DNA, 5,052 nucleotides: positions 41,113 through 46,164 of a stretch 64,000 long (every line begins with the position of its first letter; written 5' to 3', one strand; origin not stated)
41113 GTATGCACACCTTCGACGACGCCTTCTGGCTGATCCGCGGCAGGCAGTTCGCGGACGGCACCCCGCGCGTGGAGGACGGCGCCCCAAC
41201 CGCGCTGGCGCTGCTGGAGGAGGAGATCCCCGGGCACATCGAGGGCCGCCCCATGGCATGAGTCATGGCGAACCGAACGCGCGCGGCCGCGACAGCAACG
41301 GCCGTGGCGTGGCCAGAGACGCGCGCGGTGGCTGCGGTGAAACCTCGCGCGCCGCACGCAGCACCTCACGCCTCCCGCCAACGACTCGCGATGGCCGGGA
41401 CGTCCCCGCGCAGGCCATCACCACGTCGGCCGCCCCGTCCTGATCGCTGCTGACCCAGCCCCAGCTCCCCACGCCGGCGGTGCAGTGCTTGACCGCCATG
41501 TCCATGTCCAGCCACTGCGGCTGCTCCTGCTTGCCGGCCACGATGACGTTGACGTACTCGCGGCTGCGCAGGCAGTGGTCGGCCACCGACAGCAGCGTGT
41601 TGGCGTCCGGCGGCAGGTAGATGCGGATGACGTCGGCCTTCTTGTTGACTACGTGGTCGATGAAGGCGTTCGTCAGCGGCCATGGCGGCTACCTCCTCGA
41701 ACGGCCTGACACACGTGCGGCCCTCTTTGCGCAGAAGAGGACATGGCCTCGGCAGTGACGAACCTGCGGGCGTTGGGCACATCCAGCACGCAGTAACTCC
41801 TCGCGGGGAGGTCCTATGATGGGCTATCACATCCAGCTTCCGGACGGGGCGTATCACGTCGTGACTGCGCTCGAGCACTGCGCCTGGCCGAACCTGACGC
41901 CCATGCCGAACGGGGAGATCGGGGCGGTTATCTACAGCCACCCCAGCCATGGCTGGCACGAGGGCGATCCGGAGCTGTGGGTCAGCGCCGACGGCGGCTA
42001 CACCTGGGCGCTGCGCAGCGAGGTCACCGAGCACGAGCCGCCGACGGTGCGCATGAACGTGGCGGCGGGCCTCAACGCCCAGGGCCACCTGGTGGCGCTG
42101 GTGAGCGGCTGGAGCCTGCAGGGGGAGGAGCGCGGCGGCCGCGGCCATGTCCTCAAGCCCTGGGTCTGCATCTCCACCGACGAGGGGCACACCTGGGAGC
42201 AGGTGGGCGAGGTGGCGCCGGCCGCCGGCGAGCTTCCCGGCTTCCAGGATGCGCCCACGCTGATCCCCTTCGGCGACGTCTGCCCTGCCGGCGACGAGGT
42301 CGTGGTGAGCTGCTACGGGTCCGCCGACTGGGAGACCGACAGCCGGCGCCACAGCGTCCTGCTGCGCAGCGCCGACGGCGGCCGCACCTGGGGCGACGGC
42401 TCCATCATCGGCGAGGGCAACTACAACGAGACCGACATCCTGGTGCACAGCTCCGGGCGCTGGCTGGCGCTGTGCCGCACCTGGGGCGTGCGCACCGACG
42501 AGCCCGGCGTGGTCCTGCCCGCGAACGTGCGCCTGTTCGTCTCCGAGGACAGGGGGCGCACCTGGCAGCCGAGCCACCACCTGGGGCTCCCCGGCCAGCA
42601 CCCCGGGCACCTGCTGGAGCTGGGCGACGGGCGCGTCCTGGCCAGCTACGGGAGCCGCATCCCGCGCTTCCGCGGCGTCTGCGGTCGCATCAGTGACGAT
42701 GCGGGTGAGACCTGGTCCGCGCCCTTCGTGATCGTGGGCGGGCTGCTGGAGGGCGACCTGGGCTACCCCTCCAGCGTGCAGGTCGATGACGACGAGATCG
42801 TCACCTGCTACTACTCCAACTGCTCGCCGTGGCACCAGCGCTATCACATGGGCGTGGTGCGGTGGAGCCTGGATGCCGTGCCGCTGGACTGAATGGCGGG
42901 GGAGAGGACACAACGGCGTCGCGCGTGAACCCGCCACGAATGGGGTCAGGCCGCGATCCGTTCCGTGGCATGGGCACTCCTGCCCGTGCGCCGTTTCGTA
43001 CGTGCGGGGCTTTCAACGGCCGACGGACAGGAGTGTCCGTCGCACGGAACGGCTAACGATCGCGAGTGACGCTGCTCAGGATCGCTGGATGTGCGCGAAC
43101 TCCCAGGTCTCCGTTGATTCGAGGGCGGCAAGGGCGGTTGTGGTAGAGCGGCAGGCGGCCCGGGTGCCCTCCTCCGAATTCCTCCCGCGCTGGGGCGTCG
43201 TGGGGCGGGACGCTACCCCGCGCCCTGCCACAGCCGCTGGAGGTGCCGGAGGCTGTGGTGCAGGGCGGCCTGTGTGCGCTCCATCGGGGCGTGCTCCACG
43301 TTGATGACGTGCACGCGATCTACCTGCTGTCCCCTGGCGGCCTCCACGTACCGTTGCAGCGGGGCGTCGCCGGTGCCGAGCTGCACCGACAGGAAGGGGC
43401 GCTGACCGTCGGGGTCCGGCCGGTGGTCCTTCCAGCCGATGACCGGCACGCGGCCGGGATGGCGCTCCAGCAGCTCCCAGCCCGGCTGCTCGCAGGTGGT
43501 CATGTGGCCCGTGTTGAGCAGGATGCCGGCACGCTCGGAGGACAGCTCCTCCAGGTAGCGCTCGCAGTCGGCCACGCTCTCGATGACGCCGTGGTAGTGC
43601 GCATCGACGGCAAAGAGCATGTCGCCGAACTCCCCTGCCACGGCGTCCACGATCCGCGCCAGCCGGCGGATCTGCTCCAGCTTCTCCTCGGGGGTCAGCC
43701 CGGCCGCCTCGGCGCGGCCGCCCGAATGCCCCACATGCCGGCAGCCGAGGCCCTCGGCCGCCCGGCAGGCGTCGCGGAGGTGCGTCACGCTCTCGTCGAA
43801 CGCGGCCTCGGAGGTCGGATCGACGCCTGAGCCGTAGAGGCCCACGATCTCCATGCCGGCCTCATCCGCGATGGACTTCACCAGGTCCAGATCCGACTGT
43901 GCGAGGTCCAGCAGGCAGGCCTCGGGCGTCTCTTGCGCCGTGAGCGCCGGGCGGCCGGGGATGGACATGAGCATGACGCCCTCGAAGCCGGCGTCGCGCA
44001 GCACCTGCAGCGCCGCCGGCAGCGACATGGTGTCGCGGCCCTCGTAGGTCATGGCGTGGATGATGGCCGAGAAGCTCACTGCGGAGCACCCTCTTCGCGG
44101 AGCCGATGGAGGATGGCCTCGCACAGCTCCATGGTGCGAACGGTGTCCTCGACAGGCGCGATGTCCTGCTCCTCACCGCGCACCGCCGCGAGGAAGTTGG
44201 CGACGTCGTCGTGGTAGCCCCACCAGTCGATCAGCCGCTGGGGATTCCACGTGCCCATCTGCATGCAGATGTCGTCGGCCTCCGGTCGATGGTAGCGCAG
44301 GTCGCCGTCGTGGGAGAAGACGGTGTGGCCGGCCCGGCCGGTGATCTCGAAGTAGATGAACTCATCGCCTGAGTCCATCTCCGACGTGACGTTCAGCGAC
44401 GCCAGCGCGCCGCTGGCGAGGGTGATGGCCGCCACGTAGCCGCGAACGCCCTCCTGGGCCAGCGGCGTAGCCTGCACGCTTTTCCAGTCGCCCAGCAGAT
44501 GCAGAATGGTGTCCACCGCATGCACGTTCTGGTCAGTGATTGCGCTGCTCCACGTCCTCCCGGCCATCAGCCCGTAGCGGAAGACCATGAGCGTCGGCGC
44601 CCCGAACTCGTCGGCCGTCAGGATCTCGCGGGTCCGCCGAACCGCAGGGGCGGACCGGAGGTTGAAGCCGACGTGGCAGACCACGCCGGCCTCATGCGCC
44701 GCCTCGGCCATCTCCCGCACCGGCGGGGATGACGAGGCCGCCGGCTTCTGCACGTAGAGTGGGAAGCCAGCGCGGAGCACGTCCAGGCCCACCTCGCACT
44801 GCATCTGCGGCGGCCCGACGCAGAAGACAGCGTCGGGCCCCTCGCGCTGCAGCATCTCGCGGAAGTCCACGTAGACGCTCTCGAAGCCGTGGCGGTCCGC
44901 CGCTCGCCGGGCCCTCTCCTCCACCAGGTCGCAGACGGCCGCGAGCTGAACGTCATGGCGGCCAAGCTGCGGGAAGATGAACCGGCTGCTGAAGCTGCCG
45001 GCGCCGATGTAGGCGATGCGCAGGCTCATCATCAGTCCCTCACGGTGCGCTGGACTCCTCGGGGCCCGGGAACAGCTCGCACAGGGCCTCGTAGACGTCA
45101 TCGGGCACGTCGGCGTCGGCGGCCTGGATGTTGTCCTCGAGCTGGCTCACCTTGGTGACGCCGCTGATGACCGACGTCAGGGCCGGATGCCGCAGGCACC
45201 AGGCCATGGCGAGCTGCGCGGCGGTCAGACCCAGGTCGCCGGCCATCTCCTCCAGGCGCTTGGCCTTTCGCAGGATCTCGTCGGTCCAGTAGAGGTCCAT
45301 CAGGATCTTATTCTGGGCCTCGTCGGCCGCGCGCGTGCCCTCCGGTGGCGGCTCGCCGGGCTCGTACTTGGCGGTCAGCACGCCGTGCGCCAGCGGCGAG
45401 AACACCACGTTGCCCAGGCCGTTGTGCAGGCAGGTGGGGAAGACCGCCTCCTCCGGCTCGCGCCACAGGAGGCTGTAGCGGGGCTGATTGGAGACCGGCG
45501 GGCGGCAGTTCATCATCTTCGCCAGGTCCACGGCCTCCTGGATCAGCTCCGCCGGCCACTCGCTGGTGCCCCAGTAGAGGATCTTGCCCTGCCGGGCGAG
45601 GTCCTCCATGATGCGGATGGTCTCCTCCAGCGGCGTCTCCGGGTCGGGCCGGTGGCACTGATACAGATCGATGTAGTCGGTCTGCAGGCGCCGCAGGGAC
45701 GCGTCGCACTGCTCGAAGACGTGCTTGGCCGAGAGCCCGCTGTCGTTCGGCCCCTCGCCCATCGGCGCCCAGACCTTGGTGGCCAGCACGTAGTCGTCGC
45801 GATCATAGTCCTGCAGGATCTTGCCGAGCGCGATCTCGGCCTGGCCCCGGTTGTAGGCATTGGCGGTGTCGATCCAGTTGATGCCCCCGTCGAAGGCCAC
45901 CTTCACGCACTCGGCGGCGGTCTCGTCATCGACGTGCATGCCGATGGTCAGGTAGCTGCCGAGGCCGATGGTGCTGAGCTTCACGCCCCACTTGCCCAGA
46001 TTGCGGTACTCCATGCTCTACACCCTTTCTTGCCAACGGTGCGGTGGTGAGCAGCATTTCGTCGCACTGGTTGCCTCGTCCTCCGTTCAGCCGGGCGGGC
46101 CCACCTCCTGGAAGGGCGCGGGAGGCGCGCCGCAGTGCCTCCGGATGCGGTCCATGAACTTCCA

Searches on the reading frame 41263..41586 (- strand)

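Call 42: search_protein_families(library=pfam, proteins=[window:41263-41586:-], max_evalue=0.01)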
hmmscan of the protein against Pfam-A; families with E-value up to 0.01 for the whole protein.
window:41263-41586:- (107 aa): 1 family
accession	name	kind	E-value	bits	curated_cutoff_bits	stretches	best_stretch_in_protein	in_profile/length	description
PF09363.15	XFP_C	-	8.6e-15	55.2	23.4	1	19-64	1-46/202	XFP C-terminal domain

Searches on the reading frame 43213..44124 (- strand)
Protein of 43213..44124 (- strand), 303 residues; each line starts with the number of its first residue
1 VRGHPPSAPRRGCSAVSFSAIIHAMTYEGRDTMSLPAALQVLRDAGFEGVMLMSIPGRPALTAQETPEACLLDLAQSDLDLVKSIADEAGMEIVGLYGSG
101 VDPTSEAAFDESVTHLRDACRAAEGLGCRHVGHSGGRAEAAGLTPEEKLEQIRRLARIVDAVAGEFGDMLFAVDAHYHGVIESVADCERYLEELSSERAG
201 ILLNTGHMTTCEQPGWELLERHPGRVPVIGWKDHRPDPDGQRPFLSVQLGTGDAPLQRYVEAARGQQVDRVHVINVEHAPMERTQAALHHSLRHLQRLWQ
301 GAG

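Call 87: search_protein_families(library=pfam, proteins=[window:43213-44124:-], max_evalue=0.00001)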
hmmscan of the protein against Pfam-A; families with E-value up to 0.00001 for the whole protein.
window:43213-44124:- (303 aa): 1 family
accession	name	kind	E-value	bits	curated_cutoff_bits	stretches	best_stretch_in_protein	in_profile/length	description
PF01261.30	AP_endonuc_2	-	4.7e-19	69.5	31.1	1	40-295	2-246/249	Xylose isomerase-like TIM barrel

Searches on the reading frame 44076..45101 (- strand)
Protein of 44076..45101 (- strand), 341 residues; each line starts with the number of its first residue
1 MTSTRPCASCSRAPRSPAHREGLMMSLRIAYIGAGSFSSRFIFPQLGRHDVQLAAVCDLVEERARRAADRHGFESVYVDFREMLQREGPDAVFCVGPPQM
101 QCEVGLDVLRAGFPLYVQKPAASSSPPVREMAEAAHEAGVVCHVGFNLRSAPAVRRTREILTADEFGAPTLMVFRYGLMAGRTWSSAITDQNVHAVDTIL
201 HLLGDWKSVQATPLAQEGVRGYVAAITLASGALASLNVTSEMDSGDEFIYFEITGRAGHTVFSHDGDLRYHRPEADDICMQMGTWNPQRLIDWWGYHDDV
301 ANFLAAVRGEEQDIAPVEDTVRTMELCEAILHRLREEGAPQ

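Call 87: search_protein_families(library=pfam, proteins=[window:44076-45101:-], max_evalue=0.00001)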
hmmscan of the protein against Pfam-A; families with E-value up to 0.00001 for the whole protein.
window:44076-45101:- (341 aa): 3 families
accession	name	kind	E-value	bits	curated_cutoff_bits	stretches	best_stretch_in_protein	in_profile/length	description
PF01408.29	GFO_IDH_MocA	-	5.4e-16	59.8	24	1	27-146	1-120/120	Oxidoreductase family, NAD-binding Rossmann fold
PF22725.1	GFO_IDH_MocA_C3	-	1.3e-06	28.9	27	1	155-258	2-121/124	GFO/IDH/MocA C-terminal domain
PF02894.22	GFO_IDH_MocA_C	-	1.7e-06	28.5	22.9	1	188-332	43-208/218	Oxidoreductase family, C-terminal alpha/beta domain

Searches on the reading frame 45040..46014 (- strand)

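Call 87: search_protein_families(library=pfam, proteins=[window:45040-46014:-], max_evalue=0.00001)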
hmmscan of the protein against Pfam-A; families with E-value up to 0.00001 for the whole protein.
window:45040-46014:- (324 aa): 1 family
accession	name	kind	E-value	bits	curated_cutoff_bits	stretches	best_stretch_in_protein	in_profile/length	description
PF00248.27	Aldo_ket_red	-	2.7e-76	256.9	24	1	16-312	2-287/291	Aldo/keto reductase family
